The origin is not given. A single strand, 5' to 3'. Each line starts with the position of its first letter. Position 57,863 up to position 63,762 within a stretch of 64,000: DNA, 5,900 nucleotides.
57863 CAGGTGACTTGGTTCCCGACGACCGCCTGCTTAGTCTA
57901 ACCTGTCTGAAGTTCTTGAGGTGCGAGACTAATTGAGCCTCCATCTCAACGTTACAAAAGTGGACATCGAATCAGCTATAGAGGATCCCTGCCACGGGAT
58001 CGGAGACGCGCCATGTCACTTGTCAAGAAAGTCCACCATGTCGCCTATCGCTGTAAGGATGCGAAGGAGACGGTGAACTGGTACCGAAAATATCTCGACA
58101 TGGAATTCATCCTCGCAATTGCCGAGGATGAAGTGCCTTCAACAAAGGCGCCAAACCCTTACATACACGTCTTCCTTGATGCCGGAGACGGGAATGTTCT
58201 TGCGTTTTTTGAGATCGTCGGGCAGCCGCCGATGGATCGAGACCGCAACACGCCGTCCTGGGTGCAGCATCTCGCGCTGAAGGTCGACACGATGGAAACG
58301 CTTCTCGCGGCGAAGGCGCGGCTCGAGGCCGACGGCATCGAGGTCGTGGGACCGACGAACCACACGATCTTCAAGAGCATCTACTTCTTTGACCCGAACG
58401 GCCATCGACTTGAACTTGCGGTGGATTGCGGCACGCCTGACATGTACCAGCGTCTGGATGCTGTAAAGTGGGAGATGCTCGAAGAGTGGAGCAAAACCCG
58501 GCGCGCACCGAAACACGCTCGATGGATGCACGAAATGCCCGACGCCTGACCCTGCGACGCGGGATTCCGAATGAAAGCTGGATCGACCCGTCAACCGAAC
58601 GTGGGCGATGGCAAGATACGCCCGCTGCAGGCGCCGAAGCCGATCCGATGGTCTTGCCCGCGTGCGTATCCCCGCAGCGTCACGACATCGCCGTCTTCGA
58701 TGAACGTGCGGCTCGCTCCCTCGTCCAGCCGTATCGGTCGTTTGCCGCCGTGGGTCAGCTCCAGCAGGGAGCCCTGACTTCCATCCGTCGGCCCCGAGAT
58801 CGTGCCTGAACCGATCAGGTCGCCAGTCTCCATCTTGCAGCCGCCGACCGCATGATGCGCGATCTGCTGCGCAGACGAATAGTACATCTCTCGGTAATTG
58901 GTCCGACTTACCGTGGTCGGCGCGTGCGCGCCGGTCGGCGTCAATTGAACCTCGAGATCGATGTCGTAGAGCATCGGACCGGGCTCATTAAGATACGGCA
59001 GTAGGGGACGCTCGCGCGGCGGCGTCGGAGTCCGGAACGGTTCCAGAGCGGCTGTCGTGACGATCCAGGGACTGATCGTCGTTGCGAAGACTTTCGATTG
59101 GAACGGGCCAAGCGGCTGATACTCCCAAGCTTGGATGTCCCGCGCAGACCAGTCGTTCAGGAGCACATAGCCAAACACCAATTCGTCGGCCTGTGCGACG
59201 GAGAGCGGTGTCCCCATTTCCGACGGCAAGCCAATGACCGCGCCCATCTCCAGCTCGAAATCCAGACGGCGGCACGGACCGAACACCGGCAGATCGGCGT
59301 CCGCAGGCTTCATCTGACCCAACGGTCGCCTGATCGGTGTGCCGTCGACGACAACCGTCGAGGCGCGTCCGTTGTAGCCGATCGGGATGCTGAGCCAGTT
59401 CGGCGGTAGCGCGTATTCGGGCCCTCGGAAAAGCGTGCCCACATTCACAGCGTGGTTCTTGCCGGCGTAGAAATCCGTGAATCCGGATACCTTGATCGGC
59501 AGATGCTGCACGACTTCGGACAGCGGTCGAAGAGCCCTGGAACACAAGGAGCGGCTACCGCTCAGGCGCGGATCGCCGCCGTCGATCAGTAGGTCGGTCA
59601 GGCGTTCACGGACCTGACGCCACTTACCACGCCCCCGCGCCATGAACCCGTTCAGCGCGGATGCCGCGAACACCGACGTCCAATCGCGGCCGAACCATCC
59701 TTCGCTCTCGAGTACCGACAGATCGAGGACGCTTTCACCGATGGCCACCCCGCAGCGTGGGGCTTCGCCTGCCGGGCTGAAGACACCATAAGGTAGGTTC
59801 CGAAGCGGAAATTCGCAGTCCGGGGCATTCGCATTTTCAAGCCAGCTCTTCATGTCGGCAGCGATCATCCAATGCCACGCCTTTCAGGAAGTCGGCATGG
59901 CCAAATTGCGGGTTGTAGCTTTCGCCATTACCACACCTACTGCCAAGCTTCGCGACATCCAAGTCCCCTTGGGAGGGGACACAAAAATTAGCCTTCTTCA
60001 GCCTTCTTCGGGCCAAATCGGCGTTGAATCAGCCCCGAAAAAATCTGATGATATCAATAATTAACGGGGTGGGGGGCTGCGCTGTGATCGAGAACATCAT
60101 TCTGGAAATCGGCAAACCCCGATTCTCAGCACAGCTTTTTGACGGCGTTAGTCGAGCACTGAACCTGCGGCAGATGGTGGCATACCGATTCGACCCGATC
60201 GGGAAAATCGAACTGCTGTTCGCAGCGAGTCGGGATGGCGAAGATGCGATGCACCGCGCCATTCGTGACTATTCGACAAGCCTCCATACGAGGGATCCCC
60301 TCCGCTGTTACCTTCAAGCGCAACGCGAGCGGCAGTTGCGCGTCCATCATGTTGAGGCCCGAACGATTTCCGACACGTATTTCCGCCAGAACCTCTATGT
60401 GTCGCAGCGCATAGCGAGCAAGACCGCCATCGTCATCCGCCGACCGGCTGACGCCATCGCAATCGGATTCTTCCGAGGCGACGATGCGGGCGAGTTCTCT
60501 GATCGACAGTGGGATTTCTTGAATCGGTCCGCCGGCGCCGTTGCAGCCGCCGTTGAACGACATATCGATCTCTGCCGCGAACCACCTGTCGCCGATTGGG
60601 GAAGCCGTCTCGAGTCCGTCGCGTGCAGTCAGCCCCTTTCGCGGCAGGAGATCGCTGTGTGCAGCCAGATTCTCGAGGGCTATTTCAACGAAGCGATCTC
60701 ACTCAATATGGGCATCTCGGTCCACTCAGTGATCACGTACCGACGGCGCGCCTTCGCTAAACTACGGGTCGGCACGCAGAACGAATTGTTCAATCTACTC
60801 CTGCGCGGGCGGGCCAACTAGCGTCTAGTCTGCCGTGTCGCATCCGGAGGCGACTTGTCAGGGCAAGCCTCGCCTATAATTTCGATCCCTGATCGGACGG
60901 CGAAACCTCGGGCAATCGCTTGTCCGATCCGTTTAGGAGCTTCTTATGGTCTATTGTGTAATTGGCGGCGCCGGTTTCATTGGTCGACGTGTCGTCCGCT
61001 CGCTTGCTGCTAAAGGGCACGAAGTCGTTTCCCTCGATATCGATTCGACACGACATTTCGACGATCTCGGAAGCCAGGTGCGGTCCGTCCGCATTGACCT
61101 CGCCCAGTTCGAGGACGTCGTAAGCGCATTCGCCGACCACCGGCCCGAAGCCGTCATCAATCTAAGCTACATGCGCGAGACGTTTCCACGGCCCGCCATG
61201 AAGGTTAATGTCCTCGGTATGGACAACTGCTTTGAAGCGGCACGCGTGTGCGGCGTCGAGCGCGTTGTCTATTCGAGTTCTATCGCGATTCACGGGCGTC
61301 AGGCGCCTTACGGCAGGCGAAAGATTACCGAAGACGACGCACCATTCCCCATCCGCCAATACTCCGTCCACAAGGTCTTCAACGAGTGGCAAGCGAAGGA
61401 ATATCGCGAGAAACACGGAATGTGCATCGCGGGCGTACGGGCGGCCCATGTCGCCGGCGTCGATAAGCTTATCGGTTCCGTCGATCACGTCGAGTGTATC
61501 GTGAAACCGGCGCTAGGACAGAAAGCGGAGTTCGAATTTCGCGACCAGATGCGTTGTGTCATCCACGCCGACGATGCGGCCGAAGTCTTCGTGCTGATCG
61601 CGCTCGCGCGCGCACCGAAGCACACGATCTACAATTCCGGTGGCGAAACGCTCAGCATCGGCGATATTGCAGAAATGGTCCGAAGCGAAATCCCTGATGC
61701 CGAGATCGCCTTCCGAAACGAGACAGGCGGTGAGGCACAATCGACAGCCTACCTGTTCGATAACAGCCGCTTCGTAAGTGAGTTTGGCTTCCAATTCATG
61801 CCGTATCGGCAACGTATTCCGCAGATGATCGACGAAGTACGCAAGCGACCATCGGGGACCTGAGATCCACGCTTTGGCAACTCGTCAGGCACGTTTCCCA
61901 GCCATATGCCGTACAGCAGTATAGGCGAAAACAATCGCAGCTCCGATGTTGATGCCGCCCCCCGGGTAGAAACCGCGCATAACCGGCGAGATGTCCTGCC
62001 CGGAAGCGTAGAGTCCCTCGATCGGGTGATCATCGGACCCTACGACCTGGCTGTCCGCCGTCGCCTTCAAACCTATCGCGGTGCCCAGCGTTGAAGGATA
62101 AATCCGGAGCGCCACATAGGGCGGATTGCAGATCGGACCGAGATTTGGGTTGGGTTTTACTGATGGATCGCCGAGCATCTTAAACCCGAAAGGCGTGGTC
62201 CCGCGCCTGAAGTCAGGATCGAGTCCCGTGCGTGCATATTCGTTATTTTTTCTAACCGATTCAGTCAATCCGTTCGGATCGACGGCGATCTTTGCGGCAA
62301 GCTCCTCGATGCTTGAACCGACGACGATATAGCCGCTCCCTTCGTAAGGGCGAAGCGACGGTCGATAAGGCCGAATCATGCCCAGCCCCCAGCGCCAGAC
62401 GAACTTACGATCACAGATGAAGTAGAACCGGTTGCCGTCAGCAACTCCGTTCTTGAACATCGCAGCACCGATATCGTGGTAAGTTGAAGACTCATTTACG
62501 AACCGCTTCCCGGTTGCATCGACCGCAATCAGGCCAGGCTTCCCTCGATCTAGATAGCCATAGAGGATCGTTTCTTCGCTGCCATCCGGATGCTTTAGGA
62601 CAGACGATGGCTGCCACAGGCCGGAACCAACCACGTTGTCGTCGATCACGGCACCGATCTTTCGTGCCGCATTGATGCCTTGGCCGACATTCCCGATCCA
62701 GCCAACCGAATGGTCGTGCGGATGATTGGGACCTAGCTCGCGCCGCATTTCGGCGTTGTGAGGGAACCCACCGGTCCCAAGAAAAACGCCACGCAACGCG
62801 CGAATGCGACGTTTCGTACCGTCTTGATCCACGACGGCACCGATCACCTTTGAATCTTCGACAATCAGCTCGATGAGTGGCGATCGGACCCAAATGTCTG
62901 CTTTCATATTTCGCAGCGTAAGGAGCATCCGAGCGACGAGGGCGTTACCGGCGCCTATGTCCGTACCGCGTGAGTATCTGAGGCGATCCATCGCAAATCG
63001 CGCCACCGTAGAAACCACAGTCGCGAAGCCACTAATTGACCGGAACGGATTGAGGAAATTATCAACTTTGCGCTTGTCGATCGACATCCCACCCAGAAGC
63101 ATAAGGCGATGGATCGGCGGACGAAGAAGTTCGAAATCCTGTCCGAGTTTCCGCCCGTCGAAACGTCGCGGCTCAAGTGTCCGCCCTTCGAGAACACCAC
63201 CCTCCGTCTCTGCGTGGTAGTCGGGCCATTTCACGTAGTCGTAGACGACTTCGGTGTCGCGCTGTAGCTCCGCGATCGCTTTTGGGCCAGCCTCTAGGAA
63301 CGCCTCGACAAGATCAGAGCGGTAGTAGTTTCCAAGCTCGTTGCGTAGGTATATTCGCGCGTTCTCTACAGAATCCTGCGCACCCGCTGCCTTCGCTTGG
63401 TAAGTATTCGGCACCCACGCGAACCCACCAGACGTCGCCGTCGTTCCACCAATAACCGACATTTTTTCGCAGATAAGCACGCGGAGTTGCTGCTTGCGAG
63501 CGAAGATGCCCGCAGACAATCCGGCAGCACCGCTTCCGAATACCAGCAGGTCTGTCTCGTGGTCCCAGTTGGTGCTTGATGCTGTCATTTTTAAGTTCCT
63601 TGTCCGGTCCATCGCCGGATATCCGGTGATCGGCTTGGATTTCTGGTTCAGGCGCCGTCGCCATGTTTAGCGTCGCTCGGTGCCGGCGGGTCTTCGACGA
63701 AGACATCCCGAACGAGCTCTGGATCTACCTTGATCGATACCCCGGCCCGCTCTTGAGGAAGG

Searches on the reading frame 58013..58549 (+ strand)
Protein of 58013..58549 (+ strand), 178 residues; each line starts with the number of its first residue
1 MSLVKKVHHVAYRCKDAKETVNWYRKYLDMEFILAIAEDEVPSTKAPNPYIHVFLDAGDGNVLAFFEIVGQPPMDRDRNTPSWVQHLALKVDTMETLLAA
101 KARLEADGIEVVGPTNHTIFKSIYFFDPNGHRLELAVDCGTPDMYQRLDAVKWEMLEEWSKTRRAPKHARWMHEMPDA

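Call 43: search_protein_families(library=pfam, proteins=[window:58013-58549:+], max_evalue=0.00001)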
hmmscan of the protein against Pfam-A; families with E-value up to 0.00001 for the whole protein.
window:58013-58549:+ (178 aa): 2 families
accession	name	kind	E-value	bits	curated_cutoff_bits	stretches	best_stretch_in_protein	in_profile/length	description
PF00903.31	Glyoxalase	-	3e-17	63.6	20.6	1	6-135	1-121/121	Glyoxalase/Bleomycin resistance protein/Dioxygenase superfamily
PF13669.12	Glyoxalase_4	-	3.5e-06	27.7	27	0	8-113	1-95/109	Glyoxalase/Bleomycin resistance protein/Dioxygenase superfamily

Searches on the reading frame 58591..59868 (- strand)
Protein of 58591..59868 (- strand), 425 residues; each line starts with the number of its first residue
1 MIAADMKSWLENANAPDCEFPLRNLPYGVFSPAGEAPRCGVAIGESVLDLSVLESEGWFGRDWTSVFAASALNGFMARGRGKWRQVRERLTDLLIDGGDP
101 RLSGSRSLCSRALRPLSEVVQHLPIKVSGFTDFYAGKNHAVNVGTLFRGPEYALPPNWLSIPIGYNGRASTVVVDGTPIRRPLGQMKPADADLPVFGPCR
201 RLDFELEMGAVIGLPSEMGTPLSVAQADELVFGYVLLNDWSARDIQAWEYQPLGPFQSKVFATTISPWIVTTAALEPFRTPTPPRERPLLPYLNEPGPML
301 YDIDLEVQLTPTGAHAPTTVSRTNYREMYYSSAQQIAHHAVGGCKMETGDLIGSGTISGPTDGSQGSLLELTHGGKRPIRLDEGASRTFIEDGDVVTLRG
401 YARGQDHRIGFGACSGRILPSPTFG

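Call 43: search_protein_families(library=pfam, proteins=[window:58591-59868:-], max_evalue=0.00001)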
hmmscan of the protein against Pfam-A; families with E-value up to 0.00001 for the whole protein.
window:58591-59868:- (425 aa): 2 families
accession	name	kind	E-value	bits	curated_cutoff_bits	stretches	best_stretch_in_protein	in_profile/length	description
PF01557.24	FAA_hydrolase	-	4.6e-39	134.7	23.9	1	130-415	3-210/214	Fumarylacetoacetate (FAA) hydrolase C-terminal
PF09298.16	FAA_hydrolase_N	-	4.6e-26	91.5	25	1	24-124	2-105/105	Fumarylacetoacetase N-terminal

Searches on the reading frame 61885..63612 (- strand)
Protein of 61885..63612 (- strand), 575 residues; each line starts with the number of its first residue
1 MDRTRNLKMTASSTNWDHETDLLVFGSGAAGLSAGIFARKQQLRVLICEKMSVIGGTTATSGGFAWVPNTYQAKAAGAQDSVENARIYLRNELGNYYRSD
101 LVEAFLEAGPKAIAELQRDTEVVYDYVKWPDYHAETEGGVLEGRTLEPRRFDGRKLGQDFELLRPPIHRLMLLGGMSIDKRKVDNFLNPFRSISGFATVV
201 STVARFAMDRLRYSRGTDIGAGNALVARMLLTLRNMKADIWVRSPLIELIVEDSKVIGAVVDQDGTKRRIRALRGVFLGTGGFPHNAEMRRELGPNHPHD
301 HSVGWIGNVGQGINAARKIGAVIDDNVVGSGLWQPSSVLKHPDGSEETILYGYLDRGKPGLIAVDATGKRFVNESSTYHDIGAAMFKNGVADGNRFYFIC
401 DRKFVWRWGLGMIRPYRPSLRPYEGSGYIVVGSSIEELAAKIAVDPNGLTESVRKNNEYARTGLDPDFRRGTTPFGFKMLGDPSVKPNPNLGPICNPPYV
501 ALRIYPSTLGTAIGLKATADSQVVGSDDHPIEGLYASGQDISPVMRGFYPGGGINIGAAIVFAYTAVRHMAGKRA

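Call 43: search_protein_families(library=pfam, proteins=[window:61885-63612:-], max_evalue=0.00001)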
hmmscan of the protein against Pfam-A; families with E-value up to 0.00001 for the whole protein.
window:61885-63612:- (575 aa): 4 families
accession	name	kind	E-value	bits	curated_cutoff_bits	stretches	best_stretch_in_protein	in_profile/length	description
PF00890.30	FAD_binding_2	-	2.5e-76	258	20.4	1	21-555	1-413/414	FAD binding domain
PF12831.13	FAD_oxidored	-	2.5e-07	30.8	27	1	21-74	1-53/416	FAD dependent oxidoreductase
PF01266.30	DAO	-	1.4e-06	28.5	27.9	0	21-136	1-94/353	FAD dependent oxidoreductase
PF13450.12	NAD_binding_8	-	4.6e-06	27.2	21.9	0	24-60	1-37/68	NAD(P)-binding Rossmann-like domain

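Call 46: find_encoding_contigs(protein=window:61885-63612:-, flank=10000, max_places=2)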
Protein window:61885-63612:- (575 aa): no gene with exactly this product is on record in the collection.

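Call 55: find_encoding_contigs(protein=window:61885-63588:-, flank=10000, max_places=2)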
Protein window:61885-63588:- (567 aa): 1 contig read that carries it; 1 place shown.
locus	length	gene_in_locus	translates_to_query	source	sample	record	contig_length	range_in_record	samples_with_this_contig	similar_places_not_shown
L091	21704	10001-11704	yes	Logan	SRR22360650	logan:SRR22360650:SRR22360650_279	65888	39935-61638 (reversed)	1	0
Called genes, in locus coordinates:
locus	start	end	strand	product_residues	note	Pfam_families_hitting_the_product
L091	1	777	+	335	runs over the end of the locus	PF00005:ABC_tran, PF02463:SMC_N (weak), PF08352:oligo_HPY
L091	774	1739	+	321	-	PF00005:ABC_tran, PF13401:AAA_22 (weak), PF13304:AAA_21 (faint), PF08352:oligo_HPY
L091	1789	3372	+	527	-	PF00496:SBP_bac_5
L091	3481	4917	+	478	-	PF00171:Aldedh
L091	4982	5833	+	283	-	PF00561:Abhydrolase_1, PF12146:Hydrolase_4 (weak), PF12697:Abhydrolase_6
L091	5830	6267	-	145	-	PF13577:SnoaL_4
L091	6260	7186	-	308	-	PF00126:HTH_1, PF03466:LysR_substrate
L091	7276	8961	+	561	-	PF01494:FAD_binding_3, PF21274:Rng_hyd_C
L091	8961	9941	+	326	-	PF03446:NAD_binding_2, PF03807:F420_oxidored, PF14833:NAD_binding_11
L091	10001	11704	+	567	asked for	PF00890:FAD_binding_2, PF01266:DAO (weak), PF03486:HI0933_like (faint), PF12831:FAD_oxidored (weak), PF13450:NAD_binding_8 (weak)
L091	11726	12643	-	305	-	PF01073:3Beta_HSD, PF01370:Epimerase, PF04321:RmlD_sub_bind, PF13460:NAD_binding_10, PF16363:GDP_Man_Dehyd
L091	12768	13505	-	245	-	PF00196:GerE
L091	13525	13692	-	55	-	-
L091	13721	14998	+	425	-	PF09298:FAA_hydrolase_N, PF01557:FAA_hydrolase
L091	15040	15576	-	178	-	PF00903:Glyoxalase, PF13669:Glyoxalase_4 (weak)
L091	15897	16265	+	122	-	PF02627:CMD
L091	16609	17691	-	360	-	PF12844:HTH_19, PF13560:HTH_31, PF01381:HTH_3, PF13443:HTH_26 (faint)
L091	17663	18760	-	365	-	PF27541:CitB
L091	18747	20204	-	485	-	PF07992:Pyr_redox_2 (faint), PF00890:FAD_binding_2, PF01266:DAO (weak), PF03486:HI0933_like (faint), PF12831:FAD_oxidored, PF13450:NAD_binding_8 (faint)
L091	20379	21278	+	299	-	-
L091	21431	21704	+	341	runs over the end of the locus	PF14226:DIOX_N, PF03171:2OG-FeII_Oxy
